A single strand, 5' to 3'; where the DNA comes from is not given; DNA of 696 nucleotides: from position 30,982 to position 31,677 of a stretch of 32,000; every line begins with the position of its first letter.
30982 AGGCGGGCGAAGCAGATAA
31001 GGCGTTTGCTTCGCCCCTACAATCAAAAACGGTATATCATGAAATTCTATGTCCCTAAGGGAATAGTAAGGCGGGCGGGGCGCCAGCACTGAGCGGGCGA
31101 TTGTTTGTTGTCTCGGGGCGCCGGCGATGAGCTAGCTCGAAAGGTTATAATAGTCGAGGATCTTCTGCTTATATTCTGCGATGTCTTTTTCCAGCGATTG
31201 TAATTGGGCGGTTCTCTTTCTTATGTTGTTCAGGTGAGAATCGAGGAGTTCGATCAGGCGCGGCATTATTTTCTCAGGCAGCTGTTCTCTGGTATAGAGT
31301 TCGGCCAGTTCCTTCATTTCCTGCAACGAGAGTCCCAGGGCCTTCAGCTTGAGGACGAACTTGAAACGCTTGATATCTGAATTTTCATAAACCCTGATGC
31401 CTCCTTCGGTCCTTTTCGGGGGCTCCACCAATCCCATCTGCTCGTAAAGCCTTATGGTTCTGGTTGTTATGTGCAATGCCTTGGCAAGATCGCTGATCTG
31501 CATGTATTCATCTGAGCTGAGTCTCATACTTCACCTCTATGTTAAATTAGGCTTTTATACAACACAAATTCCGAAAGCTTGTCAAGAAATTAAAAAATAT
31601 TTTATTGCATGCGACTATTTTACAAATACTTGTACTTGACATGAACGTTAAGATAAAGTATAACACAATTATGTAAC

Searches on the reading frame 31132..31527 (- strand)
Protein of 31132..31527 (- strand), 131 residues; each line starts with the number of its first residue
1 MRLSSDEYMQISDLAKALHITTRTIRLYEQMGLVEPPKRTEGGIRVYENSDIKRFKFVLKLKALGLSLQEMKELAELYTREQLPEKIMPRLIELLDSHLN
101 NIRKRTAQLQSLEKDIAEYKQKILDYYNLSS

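Call 9: search_protein_families(library=ncbifam, proteins=[window:31132-31527:-], max_evalue=0.01)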
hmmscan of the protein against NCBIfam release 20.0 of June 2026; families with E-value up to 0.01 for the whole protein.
window:31132-31527:- (131 aa): 18 families
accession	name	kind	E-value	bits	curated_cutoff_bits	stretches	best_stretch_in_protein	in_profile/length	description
TIGR02047.1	CadR-PbrR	equivalog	4.2e-24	85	151.45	1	9-122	1-111/127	Cd(II)/Pb(II)-responsive transcriptional regulator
TIGR02044.1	CueR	equivalog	1.8e-21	76.5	147.4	1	9-120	1-109/127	Cu(I)-responsive transcriptional regulator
TIGR02051.1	MerR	equivalog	2e-20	73.3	150.85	1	10-123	1-109/124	mercury resistance transcriptional regulator MerR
NF007069.0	PRK09514.1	equivalog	2.3e-20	73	143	1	10-117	3-108/141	Zn(2+)-responsive transcriptional regulator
TIGR02043.1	ZntR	equivalog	3.2e-19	69.4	167.95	1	9-115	2-106/131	Zn(2+)-responsive transcriptional regulator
NF041849.1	trans_regNmlR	equivalog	7.8e-15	55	175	1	9-123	1-116/117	stress response transcriptional regulator NmlR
NF007590.0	PRK10227.1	equivalog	3e-13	50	244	1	9-112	1-101/135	Cu(I)-responsive transcriptional regulator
NF010315.0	PRK13752.1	subfamily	5.6e-13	49.1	261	1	8-117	7-111/144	mercury resistance transcriptional regulator MerR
NF047375.1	HeatShock_HspR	equivalog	1.5e-12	47.3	105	1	9-81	4-76/92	heat shock protein transcriptional repressor HspR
NF050798.1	TF_FtsR_Actino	equivalog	1.1e-08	35.4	150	1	20-72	17-69/223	transcriptional regulator FtsR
NF047377.1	heat_HspR_dupli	exception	3.8e-08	33.1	300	1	11-111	8-108/214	heat shock protein transcriptional repressor HspR, fused homodimer type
TIGR01950.1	SoxR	equivalog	7.2e-07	29.1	116.9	1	9-116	2-106/142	redox-sensitive transcriptional activator SoxR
TIGR02054.1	MerD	equivalog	3.9e-06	27.4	103.65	1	10-118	5-108/120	mercuric resistance transcriptional repressor MerD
NF053782.1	ChlnTransRegdde3219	equivalog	1.9e-05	24.3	450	1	8-118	6-118/278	choline utilization transcriptional activator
NF053740.1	TransRegTnrAGPos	equivalog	4e-05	23.7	140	1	19-73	23-76/108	hypothetical protein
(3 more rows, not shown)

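Call 10: search_protein_families(library=pfam, proteins=[window:31132-31527:-], max_evalue=0.001)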
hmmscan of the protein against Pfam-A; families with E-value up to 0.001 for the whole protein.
window:31132-31527:- (131 aa): 3 families
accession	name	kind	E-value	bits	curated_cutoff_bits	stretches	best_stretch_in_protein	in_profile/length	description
PF13411.12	MerR_1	-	2.3e-18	66.5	21.6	1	9-75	1-66/69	MerR HTH family regulatory protein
PF00376.29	MerR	-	6.2e-14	52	28.2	1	11-47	2-38/38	MerR family regulatory protein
PF09278.17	MerR-DNA-bind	-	5.1e-12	46.7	25.4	1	53-118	2-64/65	MerR, DNA binding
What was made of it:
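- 31132..31527 (-): MerR-family regulator, 131 aa, LiuR-like. It consists of a winged helix-turn-helix and one long coiled-coil helix, with no sensor domain and no cysteine. Pfam MerR_1, MerR and MerR-DNA-bind (call 10).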

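Call 18: find_encoding_contigs(protein=window:31132-31527:-, flank=10000, max_places=6)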
Protein window:31132-31527:- (131 aa): 5 contigs read that carry it; 5 places shown.
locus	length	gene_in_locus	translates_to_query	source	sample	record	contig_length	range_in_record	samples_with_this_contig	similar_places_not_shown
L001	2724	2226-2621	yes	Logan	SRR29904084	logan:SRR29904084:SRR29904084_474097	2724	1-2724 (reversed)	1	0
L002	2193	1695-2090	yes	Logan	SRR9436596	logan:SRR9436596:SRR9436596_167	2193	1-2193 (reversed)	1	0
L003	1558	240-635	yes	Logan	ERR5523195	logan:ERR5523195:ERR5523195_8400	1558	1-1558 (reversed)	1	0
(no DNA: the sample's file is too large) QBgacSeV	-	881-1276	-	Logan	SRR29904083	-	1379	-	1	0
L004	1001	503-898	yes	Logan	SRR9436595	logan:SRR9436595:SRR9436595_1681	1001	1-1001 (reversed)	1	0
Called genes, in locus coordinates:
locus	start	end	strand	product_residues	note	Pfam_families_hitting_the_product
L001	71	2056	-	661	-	PF02665:Nitrate_red_gam, PF12838:Fer4_7 (faint), PF13183:Fer4_8, PF13237:Fer4_10, PF13187:Fer4_9, PF13484:Fer4_16 (weak), PF13534:Fer4_17 (weak), PF02754:CCG, +1 more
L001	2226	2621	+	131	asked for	PF13411:MerR_1, PF00376:MerR, PF09278:MerR-DNA-bind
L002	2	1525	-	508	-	?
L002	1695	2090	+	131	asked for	PF13411:MerR_1, PF00376:MerR, PF09278:MerR-DNA-bind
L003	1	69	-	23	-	?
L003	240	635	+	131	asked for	PF13411:MerR_1, PF00376:MerR, PF09278:MerR-DNA-bind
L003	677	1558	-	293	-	?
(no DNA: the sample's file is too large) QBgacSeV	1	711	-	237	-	?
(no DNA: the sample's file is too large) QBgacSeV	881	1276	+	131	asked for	PF13411:MerR_1, PF00376:MerR, PF09278:MerR-DNA-bind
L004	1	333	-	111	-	?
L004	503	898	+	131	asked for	PF13411:MerR_1, PF00376:MerR, PF09278:MerR-DNA-bind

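Call 19: find_homologous_proteins(query=window:31132-31527:-, max_evalue=0.00001)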
Query window:31132-31527:- (131 aa): 496 proteins with E <= 0.00001 among 506 candidates; the best 120 are listed.
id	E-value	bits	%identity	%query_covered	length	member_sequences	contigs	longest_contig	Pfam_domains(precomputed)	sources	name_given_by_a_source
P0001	6.9e-76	270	100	100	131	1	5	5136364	PF00376.30,PF13411.13,PF09278.18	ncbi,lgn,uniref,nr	ncbi:MerR family transcriptional regulator [Geotalea uraniireducens]|uniref:Putative transcriptional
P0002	1.5e-75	269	99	100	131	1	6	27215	PF00376.30,PF13411.13,PF09278.18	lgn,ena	-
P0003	2.2e-74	265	98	100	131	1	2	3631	PF00376.30,PF13411.13,PF09278.18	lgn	-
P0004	2.6e-74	265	99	100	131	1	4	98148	PF00376.30,PF13411.13,PF09278.18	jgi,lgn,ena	-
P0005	3.7e-68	245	90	98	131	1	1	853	PF00376.30,PF13411.13,PF09278.18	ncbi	-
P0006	7.5e-68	244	89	99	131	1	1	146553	PF00376.30,PF13411.13,PF09278.18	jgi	jgi:MerR family transcriptional regulator, repressor of the yfmOP operon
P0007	1.2e-67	243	90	98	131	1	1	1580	PF00376.30,PF13411.13,PF09278.18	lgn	-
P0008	1.5e-67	243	90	98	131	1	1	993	PF00376.30,PF13411.13,PF09278.18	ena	-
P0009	4.4e-67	241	88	100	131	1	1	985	PF00376.30,PF13411.13,PF09278.18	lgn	-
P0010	5.9e-67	241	87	100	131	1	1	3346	PF00376.30,PF13411.13,PF09278.18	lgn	-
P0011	2.6e-66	239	88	100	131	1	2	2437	PF00376.30,PF13411.13,PF09278.18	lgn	-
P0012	3.5e-66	238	85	100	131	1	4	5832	PF00376.30,PF13411.13,PF09278.18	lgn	-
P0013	4.8e-66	238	87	100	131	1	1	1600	PF00376.30,PF13411.13,PF09278.18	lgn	-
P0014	5.8e-66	238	88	99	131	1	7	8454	PF00376.30,PF13411.13,PF09278.18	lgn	-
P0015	5.9e-66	238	86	100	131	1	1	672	PF00376.30,PF13411.13,PF09278.18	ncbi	-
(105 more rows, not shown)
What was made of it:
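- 31132..31527 (-): 100% identical to a Geotalea uraniireducens protein (call 19).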

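Call 26: find_related_loci(query=A1, collection=genome_contigs, flank=10000)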
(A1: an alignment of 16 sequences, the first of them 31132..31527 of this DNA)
Query A1 (131 aa) in genome_contigs; peptide patterns used: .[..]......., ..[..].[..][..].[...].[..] (x = any residue, [..] = any of these).
87 stretches matched a pattern; 82 encode a relative of the query (tblastn E <= 1e-3); the best 80 are kept; 80 distinct loci.
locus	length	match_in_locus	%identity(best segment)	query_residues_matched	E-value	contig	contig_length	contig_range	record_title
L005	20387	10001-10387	87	1-129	5e-72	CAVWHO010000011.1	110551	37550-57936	MAG: Nitrospirota bacterium isolate MFD01299.bin.1.129 genome assembly, contig: contig_39865, whole genome shotgun seque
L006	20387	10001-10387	86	1-129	4e-70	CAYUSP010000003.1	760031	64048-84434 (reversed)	MAG TPA_asm: uncultured Nitrospiraceae bacterium isolate SRP302447_co2_114 genome assembly, contig: NODE_16_length_76003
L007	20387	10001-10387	84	1-129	7e-69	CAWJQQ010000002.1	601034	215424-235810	MAG: Nitrospirota bacterium isolate MFD03044.bin.1.139 genome assembly, contig: contig_29216, whole genome shotgun seque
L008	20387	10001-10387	81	1-129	6e-68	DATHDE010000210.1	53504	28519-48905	MAG TPA_asm: Nitrospirota bacterium isolate SMAG_U12385 k141_1182091, whole genome shotgun sequence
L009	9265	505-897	79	1-131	2e-67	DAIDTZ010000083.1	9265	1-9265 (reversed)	MAG TPA_asm: Nitrospirae bacterium isolate clean5362 k141_20981, whole genome shotgun sequence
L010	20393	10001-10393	76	1-131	3e-66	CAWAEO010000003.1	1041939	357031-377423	MAG: Nitrospirota bacterium isolate MFD03726.bin.2.162 genome assembly, contig: contig_32879, whole genome shotgun seque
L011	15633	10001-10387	79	1-129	1e-65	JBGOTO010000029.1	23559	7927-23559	MAG: Nitrospirota bacterium isolate OBJ_0618_7090110_160 k141_11418448_length_23559_cov_97.1527, whole genome shotgun se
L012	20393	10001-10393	75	1-131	6e-64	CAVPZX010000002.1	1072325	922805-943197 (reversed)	MAG: Nitrospirota bacterium isolate MFD03726.bin.1.73 genome assembly, contig: contig_49396, whole genome shotgun sequen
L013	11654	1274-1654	79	1-127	3e-62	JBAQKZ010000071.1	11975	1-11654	MAG: Geobacteraceae bacterium isolate MFD12071_ilm_asm_bin1 k127_1470, whole genome shotgun sequence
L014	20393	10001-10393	73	1-131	2e-62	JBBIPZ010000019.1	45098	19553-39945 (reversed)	MAG: Deltaproteobacteria bacterium isolate SIS170217_bin_314 NODE_1000_length_45098_cov_24.887374, whole genome shotgun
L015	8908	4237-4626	72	1-129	5e-59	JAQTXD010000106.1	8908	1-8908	MAG: Desulfuromonadaceae bacterium isolate STC_126 NODE_19486_length_8908_cov_2.884182_Sandtown_C, whole genome shotgun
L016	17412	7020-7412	70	1-130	4e-59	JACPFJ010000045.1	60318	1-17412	MAG: Deltaproteobacteria bacterium isolate NC_groundwater_358_Ag_B-0.1um_60_13 GD18-4_B1_scaffold_2117142, whole genome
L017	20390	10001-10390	71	1-129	1e-58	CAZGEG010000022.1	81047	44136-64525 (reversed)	MAG TPA_asm: uncultured Geobacter sp. isolate SRP302447_co2_789 genome assembly, contig: NODE_961_length_81047_cov_235.8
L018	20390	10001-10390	70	1-129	3e-58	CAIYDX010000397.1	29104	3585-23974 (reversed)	MAG: uncultured Geobacteraceae bacterium isolate AlinenLipids_bin-4284 genome assembly, contig: bin-4284:397/419, whole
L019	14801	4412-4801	71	1-129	3e-58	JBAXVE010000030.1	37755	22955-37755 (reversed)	MAG: Desulfuromonadales bacterium isolate ELA679 MAG679_30, whole genome shotgun sequence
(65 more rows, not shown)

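Call 34: search_solved_structures(query=A1, max_evalue=0.001)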
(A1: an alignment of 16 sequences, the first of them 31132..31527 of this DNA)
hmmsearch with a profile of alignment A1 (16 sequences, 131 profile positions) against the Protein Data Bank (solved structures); distinct sequences matched with E-value up to 0.001: 36.
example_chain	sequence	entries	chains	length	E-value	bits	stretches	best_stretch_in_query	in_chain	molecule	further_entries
4ua1_A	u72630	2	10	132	4.3e-17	65.4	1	10-123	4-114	Regulatory protein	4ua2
5gpe_A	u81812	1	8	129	7.5e-16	61.4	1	9-121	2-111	Transcriptional regulator, MerR-family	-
6ldi_G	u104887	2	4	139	1.6e-15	60.4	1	8-114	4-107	HTH-type transcriptional regulator CueR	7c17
4wls_A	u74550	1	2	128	2.9e-15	59.5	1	9-114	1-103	HTH-type transcriptional regulator CueR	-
1q05_A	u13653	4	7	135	3.4e-15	59.3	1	9-114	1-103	Transcriptional regulator cueR | HTH-type transcriptional regulator CueR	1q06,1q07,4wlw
6xh7_G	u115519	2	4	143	4.1e-15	59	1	9-114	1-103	HTH-type transcriptional regulator CueR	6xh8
6jyw_A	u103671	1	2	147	1.1e-14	57.6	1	9-122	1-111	CadR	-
6jgf_A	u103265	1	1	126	4e-14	55.8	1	9-122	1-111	CadR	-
6jgv_A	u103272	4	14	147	6.4e-14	55.2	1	9-122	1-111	CadR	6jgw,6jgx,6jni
5crl_A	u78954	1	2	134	1.7e-12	50.6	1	6-118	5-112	Mercuric resistance operon regulatory protein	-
3hh0_A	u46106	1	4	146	2.2e-11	47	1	11-108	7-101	Transcriptional regulator, MerR family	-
1jbg_A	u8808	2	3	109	2.5e-10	43.6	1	10-80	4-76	transcription activator of multidrug-efflux transporter genes mta | transcription activator MtaN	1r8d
3gpv_A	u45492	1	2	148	3.6e-10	43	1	5-123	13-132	Transcriptional regulator, MerR family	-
2vz4_A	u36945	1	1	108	1.6e-09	41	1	13-109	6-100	HTH-TYPE TRANSCRIPTIONAL ACTIVATOR TIPA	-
3gp4_A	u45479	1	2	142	3.3e-09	39.9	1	9-123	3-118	Transcriptional regulator, MerR family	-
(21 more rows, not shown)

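Call 37: search_dna_similar(query=window:31132-31527:-, collection=plasmids, mode=protein, max_rows=30, max_evalue=1e-8)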
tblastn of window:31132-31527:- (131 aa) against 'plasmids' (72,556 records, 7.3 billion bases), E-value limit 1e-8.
The search stops at 5000 records and this limit was reached: more records match than are counted here, and every count below describes the 5000 best-scoring records only.
Records with a match: at least 5000; places in all: 5852; records where one place covers at least 80% of the query: 4859.
Best place of each record, by identity: <60% 5000.
By first word of the organism name: Klebsiella 1710; Escherichia 797; Salmonella 379; Enterobacter 346; Citrobacter 216; Acinetobacter 210; Ralstonia 138; Sinorhizobium 99; Pseudosulfitobacter 65; Burkholderia 54; and 201 more.
By predicted mobility (MOB-suite, as given by PLSDB): conjugative 2643; non-mobilizable 1353; mobilizable 1004.
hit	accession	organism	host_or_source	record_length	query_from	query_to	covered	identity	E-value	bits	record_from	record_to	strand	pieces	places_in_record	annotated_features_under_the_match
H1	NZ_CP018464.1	Xanthomonas euvesicatoria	Capsicum frutescens,pathogen ...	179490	4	116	86%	38.9%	8e-15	76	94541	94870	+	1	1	helix-turn-helix domain-containing protein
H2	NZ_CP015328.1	Priestia filamentosa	plant,Cell culture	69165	7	118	85%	38.6%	1e-11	67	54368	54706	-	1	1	MerR family transcriptional regulator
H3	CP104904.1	Xanthomonas hortorum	geranium,cell culture,leaf sample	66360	4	116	86%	38.1%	1e-14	76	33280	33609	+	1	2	helix-turn-helix domain-containing protein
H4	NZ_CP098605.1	Xanthomonas hortorum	geranium,cell culture,leaf sample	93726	4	116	86%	38.1%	1e-14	76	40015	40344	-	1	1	helix-turn-helix domain-containing protein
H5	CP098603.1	Xanthomonas hortorum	geranium,cell culture,leaf sample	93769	4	116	86%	38.1%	1e-14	76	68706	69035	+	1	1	helix-turn-helix domain-containing protein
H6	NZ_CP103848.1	Xanthomonas hortorum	Pelargonium x hortorum,cell culture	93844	4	116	86%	38.1%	1e-14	76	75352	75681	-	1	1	helix-turn-helix domain-containing protein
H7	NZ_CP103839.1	Xanthomonas hortorum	Pelargonium x hortorum,cell culture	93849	4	116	86%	38.1%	1e-14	76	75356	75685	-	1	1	helix-turn-helix domain-containing protein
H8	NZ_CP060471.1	Xanthomonas citri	Cell culture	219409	4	116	86%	38.1%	5e-13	71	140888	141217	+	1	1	helix-turn-helix domain-containing protein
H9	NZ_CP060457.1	Xanthomonas citri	Cell culture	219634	4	116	86%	38.1%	5e-13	71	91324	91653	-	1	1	helix-turn-helix domain-containing protein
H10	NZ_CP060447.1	Xanthomonas citri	Cell culture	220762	4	116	86%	38.1%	5e-13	71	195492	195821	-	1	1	helix-turn-helix domain-containing protein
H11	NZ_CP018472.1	Xanthomonas perforans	Solanum lycopersicum,tomato field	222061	4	116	86%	38.1%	5e-13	71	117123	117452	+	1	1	helix-turn-helix domain-containing protein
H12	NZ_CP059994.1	Xanthomonas citri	Citrus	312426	4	116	86%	38.1%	5e-13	71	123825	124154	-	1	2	helix-turn-helix domain-containing protein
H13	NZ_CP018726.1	Xanthomonas vesicatoria ATCC 35937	Solanum lycopersicum,pathogen culture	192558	4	116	86%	38.1%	8e-13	71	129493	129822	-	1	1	helix-turn-helix domain-containing protein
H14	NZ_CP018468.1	Xanthomonas vesicatoria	Capsicum annuum,pepper leaf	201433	4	116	86%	38.1%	8e-13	71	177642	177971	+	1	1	helix-turn-helix domain-containing protein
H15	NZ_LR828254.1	Xanthomonas hortorum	Solanum lycopersicum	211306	4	116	86%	38.1%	8e-13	71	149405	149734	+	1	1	helix-turn-helix domain-containing protein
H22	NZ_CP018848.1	Xanthomonas citri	Citrus x paradisi,citrus leaf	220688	4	116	86%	38.1%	8e-13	71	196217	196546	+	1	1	helix-turn-helix domain-containing protein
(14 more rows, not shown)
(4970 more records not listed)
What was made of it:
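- Tried and rejected: The output was swamped by metal-sensing MerR/CadR genes at under 40% identity and was uninformative (call 37).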

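Call 75: predict_structure(alignment_id=A1)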
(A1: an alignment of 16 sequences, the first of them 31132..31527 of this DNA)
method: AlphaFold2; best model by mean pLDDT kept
length: 131 residues; sequences in the alignment: 16
mean_pLDDT: 87.1   pTM: 0.63
mean pLDDT of the five models: 87.1, 84.4, 84.1, 80.5, 79.1
residues with pLDDT >= 90: 54; 70-90: 69; 50-70: 8; < 50: 0
segments of 3 or more residues with pLDDT < 50: none
pLDDT, mean of each block of 10 residues (from residue 1): 66 89 91 85 81 88 89 87 79 93 96 96 95 78
secondary structure, 60 per line:
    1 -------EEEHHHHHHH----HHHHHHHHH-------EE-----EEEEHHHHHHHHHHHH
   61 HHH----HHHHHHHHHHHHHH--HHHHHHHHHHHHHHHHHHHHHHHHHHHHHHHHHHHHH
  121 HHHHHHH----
elements in order: E8-10 H11-17 H22-30 E45-48 H49-63 H68-81 H84-127
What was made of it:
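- On LiuR-type MerR regulators: The model has H11-17, H22-30, a wing and H84-127 (call 75).
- On Classical MerR-type activators: The chain ends after the coiled coil (call 75).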

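Call 77: fold_search(model_id=the predicted structure, library=pdb)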
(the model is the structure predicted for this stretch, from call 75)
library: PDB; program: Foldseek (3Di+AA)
matches with E <= 10: 667; with E <= 0.001: 58
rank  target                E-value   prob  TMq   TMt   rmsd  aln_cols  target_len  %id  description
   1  3gpv_B                8.8e-07  1.00  0.56  0.61   7.5       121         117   28  Crystal structure of a transcriptional regulator, MerR family from Bacillus thuringiensis (released 2009-04-14)
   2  5d90_A                1.9e-06  1.00  0.55  0.57   7.7       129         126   24  Crystal structure of HiNmlR, a MerR family regulator lacking the sensor domain, bound to promoter DNA (released 2016-06-29)
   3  5d90_B                2.0e-06  1.00  0.56  0.59   7.7       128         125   22  Crystal structure of HiNmlR, a MerR family regulator lacking the sensor domain, bound to promoter DNA (released 2016-06-29)
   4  5d8c_B                2.3e-06  1.00  0.56  0.57   7.3       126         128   25  Crystal structure of HiNmlR, a MerR family regulator lacking the sensor domain, bound to promoter DNA (released 2016-06-29)
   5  3hh0_A                3.0e-06  1.00  0.58  0.57   4.6       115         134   25  Crystal structure of a transcriptional regulator, MerR family from Bacillus cereus (released 2009-05-26)
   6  3gpv_A                4.7e-06  1.00  0.54  0.61   7.2       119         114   27  Crystal structure of a transcriptional regulator, MerR family from Bacillus thuringiensis (released 2009-04-14)
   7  5d8c_A                5.1e-06  1.00  0.54  0.56   7.1       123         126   25  Crystal structure of HiNmlR, a MerR family regulator lacking the sensor domain, bound to promoter DNA (released 2016-06-29)
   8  6jni_A                7.5e-06  1.00  0.63  0.57   4.1       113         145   28  Crystal structure of the transcriptional regulator CadR from P. putida in complex with Zinc(II) and DNA (released 2019-09-25)
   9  6jni_C                8.0e-06  1.00  0.64  0.65   4.8       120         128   27  Crystal structure of the transcriptional regulator CadR from P. putida in complex with Zinc(II) and DNA (released 2019-09-25)
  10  5e01_B                8.0e-06  1.00  0.55  0.57   6.9       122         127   27  Crystal structure of HiNmlR, a MerR family regulator lacking the sensor domain, bound to palyndromic promoter DNA (released 2016-06-29)
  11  5gpe_C                8.5e-06  1.00  0.67  0.68   3.3       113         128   28  Crystal structure of the transcription regulator PbrR691 from Ralstonia metallidurans CH34 in complex with Lead(II) (released 2016-12-28)
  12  5gpe_D                8.5e-06  1.00  0.66  0.67   3.4       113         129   28  Crystal structure of the transcription regulator PbrR691 from Ralstonia metallidurans CH34 in complex with Lead(II) (released 2016-12-28)
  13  6jgx_B                9.0e-06  1.00  0.65  0.63   3.5       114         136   28  Crystal structure of the transcriptional regulator CadR from P. putida in complex with Cadmium(II) and DNA (released 2019-09-25)
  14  4wls_A                9.7e-06  1.00  0.54  0.63   6.2       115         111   29  Crystal structure of the metal-free (repressor) form of E. Coli CUER, a copper efflux regulator, bound to COPA promote (released 2015-09-02)
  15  6jni_B                1.0e-05  1.00  0.63  0.66   4.9       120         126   27  Crystal structure of the transcriptional regulator CadR from P. putida in complex with Zinc(II) and DNA (released 2019-09-25)
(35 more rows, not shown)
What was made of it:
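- On LiuR-type MerR regulators: The nearest PDB folds are all MerR family (call 77).
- Closest known: Classical MerR-type activators. Same: Same protein fold (calls 34, 77).
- It belongs to the MerR family in both sequence and fold (calls 10, 34, 77).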
